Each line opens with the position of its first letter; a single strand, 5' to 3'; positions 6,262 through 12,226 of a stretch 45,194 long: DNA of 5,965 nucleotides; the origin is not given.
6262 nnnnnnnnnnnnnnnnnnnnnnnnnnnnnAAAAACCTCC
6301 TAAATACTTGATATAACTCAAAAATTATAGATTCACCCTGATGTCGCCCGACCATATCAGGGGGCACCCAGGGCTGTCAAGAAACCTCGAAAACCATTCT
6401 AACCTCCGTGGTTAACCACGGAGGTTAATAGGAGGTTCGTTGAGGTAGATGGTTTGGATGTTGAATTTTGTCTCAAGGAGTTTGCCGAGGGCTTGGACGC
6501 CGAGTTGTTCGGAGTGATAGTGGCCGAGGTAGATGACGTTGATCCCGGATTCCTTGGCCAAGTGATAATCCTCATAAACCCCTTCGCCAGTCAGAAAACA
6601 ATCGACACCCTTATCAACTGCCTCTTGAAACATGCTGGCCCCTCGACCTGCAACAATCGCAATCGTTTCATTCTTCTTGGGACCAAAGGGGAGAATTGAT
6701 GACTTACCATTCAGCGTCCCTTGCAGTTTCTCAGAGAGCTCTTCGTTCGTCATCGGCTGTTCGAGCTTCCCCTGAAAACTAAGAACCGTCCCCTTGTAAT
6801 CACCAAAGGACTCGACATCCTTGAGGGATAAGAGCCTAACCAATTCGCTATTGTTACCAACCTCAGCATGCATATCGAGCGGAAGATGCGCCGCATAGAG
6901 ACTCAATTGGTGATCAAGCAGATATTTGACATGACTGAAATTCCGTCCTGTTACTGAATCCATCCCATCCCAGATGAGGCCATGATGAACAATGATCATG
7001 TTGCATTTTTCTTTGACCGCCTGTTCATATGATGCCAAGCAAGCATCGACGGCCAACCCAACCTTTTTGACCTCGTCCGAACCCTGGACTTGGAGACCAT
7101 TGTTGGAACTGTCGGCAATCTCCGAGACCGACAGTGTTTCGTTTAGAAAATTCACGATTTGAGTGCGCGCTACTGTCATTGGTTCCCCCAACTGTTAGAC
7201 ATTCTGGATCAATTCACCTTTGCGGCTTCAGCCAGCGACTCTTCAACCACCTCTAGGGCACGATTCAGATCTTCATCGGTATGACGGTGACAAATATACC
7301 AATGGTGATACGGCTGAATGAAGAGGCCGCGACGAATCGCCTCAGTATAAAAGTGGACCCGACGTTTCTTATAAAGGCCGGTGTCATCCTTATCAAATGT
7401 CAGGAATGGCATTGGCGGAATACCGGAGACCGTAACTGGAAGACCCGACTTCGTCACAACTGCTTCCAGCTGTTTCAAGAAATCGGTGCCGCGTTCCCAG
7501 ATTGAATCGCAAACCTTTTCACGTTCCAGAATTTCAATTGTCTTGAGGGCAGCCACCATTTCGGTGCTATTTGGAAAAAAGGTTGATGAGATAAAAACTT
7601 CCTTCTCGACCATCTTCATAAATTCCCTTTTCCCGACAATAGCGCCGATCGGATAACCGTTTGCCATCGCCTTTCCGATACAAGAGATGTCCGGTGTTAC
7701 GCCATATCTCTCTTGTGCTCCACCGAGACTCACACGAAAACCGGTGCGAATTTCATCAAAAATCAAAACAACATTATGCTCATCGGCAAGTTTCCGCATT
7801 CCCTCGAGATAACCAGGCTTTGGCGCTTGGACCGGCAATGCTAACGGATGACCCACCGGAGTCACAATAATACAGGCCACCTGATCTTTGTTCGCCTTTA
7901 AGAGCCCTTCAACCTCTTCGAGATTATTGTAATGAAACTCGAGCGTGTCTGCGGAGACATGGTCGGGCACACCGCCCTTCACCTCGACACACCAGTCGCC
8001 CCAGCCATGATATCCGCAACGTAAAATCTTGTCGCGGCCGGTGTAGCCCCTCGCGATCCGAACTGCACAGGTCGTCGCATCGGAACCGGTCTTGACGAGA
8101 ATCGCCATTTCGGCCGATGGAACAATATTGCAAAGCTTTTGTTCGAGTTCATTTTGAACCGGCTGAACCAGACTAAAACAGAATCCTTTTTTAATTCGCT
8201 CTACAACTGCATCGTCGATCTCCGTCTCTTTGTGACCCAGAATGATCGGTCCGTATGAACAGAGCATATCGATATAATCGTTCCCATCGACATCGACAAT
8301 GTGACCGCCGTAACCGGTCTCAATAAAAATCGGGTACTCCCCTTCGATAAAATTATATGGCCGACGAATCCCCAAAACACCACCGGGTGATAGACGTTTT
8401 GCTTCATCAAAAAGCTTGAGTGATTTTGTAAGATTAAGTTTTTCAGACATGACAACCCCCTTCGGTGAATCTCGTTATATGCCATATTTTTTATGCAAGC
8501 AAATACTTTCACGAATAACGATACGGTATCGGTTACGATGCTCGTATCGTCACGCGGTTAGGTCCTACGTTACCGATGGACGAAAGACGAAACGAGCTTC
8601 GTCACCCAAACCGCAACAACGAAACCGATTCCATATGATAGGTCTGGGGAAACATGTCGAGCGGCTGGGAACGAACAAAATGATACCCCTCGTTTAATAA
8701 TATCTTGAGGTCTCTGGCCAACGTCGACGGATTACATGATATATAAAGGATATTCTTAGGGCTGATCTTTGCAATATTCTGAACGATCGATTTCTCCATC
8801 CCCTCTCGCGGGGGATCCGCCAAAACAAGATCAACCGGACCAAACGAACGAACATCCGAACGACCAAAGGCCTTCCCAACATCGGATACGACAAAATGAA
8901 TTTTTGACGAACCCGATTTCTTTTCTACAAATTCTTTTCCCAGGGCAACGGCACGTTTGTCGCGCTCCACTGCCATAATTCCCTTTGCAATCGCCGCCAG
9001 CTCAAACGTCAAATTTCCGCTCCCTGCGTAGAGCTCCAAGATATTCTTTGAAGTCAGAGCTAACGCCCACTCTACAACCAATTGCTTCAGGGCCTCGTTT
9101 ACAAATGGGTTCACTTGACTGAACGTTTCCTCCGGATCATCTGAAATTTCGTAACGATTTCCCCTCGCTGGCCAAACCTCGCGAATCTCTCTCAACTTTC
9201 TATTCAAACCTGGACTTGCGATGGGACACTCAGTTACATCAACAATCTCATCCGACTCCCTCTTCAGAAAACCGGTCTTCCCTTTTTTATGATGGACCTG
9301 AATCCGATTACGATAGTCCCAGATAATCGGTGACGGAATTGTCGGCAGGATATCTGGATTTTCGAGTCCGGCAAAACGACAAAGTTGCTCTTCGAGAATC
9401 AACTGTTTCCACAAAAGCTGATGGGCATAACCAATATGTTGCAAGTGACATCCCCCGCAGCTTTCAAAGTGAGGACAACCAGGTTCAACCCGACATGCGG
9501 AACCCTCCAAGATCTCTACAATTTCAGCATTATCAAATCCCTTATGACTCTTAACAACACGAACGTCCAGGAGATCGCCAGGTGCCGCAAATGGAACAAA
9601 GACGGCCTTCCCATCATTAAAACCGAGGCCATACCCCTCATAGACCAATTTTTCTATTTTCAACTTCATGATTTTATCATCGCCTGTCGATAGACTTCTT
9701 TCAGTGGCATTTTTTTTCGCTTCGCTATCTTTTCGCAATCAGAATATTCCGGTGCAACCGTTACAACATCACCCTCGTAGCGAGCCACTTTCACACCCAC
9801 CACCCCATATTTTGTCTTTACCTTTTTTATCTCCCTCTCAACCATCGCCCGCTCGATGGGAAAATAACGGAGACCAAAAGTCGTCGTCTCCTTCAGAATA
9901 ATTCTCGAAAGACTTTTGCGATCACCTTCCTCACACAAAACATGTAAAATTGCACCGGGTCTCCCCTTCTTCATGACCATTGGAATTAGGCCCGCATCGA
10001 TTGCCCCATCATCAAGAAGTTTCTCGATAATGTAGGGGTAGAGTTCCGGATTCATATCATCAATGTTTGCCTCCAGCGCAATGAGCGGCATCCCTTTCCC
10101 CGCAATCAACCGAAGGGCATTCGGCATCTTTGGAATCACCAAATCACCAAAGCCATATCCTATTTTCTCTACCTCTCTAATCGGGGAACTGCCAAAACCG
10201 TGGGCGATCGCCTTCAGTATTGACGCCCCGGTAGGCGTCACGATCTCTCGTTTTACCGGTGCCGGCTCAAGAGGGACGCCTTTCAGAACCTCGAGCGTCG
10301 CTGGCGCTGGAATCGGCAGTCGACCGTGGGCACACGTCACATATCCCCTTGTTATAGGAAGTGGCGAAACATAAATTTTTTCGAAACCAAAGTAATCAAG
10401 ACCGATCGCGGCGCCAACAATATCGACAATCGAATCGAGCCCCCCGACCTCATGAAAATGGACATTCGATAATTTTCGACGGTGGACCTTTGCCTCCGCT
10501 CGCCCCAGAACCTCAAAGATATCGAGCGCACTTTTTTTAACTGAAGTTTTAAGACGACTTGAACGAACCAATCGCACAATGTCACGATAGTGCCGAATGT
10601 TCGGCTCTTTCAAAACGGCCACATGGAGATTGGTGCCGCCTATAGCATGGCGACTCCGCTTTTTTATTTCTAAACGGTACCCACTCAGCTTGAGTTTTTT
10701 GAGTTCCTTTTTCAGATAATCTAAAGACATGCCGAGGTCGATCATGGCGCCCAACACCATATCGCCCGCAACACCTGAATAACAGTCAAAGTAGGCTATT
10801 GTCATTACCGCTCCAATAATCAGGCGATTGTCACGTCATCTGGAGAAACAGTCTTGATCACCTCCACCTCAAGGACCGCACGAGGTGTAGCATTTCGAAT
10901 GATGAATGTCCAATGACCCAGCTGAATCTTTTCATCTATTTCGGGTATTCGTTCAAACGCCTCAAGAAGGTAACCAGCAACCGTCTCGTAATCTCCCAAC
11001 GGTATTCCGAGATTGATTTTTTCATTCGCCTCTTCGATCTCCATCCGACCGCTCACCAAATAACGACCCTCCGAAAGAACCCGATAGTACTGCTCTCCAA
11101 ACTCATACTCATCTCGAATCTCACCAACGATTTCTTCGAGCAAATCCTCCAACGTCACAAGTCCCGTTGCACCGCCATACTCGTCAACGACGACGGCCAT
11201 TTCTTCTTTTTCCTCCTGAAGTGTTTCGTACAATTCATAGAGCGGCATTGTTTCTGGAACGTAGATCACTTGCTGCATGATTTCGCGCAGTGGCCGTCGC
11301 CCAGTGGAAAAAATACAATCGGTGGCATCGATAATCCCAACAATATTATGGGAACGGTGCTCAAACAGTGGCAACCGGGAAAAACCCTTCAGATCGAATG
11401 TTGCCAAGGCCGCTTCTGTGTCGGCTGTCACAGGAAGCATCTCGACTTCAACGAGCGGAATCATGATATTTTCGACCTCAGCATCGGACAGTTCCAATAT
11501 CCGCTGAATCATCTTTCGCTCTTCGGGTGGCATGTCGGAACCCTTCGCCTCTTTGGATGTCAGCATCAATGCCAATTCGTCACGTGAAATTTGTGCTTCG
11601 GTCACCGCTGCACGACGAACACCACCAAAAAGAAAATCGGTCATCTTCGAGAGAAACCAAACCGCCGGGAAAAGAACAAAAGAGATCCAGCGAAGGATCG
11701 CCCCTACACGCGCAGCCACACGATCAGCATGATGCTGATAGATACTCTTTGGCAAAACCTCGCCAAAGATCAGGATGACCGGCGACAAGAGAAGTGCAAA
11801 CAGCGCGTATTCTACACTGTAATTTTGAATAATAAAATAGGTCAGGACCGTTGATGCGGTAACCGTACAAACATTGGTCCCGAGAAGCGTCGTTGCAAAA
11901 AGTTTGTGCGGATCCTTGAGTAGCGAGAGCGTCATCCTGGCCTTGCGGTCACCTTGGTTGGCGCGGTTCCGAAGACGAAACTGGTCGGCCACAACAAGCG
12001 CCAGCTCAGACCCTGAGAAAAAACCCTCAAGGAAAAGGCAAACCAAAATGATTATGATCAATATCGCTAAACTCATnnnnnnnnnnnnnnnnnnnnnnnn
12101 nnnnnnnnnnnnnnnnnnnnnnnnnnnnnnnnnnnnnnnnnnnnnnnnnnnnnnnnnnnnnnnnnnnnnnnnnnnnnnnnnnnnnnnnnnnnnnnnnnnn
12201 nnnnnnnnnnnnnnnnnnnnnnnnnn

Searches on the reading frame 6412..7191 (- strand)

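Call 51: search_protein_families(library=pfam, proteins=[window:6412-7191:-], max_evalue=0.00001)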
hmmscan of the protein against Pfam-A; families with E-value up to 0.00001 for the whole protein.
window:6412-7191:- (259 aa): 1 family
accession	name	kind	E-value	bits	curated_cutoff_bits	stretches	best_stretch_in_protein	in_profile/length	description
PF01784.24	DUF34_NIF3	-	1.7e-67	228.2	23.4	1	9-249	3-249/256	Duf34/NIF3 (NGG1p interacting factor 3)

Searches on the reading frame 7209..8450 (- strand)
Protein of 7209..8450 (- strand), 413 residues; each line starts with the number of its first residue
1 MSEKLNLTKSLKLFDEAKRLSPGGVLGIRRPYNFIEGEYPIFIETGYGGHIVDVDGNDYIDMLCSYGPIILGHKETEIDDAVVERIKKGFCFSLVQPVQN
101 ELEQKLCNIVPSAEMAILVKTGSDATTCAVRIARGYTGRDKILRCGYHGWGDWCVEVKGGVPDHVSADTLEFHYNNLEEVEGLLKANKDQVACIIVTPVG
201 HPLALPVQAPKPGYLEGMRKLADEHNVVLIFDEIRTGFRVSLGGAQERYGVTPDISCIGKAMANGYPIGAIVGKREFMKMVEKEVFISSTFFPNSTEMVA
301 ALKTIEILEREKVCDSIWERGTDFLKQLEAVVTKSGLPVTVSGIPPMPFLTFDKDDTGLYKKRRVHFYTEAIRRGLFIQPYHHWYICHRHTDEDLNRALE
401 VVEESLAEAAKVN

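Call 51: search_protein_families(library=pfam, proteins=[window:7209-8450:-], max_evalue=0.00001)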
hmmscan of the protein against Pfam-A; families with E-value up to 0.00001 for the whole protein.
window:7209-8450:- (413 aa): 1 family
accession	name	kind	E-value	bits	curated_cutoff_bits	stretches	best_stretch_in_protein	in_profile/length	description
PF00202.27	Aminotran_3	-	1.2e-52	179.5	30.5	1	39-383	9-376/403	Aminotransferase class-III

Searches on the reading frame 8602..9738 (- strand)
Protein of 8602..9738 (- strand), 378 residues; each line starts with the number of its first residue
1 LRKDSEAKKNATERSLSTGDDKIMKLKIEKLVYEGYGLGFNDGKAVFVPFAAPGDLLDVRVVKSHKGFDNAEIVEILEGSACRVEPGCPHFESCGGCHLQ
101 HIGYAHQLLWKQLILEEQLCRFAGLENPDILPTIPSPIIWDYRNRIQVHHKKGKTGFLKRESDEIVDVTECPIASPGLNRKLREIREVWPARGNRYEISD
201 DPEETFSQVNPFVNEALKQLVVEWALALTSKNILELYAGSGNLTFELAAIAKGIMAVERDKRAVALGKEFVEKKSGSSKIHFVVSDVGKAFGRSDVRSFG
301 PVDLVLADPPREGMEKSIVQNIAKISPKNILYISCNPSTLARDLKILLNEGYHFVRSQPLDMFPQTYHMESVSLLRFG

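Call 51: search_protein_families(library=pfam, proteins=[window:8602-9738:-], max_evalue=0.00001)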
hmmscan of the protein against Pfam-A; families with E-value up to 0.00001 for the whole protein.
window:8602-9738:- (378 aa): 4 families
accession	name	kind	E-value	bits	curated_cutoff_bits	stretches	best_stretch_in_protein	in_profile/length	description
PF05958.17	tRNA_U5-meth_tr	-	1.1e-21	77.7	23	1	199-375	172-354/357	tRNA (Uracil-5-)-methyltransferase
PF03602.21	Cons_hypoth95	-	2.2e-08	34.4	24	1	224-331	36-142/182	Conserved hypothetical protein 95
PF01938.26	TRAM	-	1.2e-06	28.8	21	1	24-73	8-60/61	TRAM domain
PF00398.26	RrnaAD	-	4.5e-06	26.4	24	1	213-287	19-85/263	Ribosomal RNA adenine dimethylase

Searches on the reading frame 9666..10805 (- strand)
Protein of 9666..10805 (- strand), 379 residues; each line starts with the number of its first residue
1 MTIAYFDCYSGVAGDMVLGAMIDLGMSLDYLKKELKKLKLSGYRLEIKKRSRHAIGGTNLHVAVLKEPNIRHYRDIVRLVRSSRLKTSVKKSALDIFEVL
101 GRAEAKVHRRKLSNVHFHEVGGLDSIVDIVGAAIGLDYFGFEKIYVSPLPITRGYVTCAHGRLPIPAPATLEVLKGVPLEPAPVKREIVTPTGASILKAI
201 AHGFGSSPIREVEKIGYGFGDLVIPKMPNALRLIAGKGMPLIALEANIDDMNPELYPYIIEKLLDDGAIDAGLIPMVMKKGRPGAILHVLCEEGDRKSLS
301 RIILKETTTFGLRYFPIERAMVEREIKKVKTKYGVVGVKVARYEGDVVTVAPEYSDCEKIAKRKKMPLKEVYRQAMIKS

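Call 51: search_protein_families(library=pfam, proteins=[window:9666-10805:-], max_evalue=0.00001)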
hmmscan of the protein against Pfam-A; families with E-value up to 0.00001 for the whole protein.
window:9666-10805:- (379 aa): 1 family
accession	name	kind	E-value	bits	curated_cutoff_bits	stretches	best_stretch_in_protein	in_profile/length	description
PF01969.22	Ni_insertion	-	6.4e-137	457.1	22.1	1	4-372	1-375/375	Nickel insertion protein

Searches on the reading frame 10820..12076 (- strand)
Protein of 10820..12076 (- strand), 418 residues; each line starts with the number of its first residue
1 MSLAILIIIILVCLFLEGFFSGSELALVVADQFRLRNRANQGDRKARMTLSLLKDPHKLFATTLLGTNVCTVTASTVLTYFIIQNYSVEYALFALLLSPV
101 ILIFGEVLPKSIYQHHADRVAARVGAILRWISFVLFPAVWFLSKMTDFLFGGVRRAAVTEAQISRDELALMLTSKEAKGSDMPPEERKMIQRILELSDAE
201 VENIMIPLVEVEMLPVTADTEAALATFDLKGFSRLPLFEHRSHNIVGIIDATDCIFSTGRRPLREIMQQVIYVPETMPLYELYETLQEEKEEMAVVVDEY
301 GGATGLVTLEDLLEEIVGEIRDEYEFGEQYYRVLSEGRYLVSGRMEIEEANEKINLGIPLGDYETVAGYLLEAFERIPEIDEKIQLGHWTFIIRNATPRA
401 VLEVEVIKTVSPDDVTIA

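Call 51: search_protein_families(library=pfam, proteins=[window:10820-12076:-], max_evalue=0.00001)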
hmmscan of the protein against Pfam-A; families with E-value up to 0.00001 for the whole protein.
window:10820-12076:- (418 aa): 3 families
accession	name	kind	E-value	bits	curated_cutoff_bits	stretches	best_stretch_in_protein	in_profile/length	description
PF01595.25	CNNM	-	1.7e-43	148.8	28.4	1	8-180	1-176/181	Cyclin M transmembrane N-terminal domain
PF03471.22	CorC_HlyC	-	3.2e-19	69.1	27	1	334-408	3-79/81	Transporter associated domain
PF00571.33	CBS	-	6.9e-13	49.2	24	1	264-317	2-56/57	CBS domain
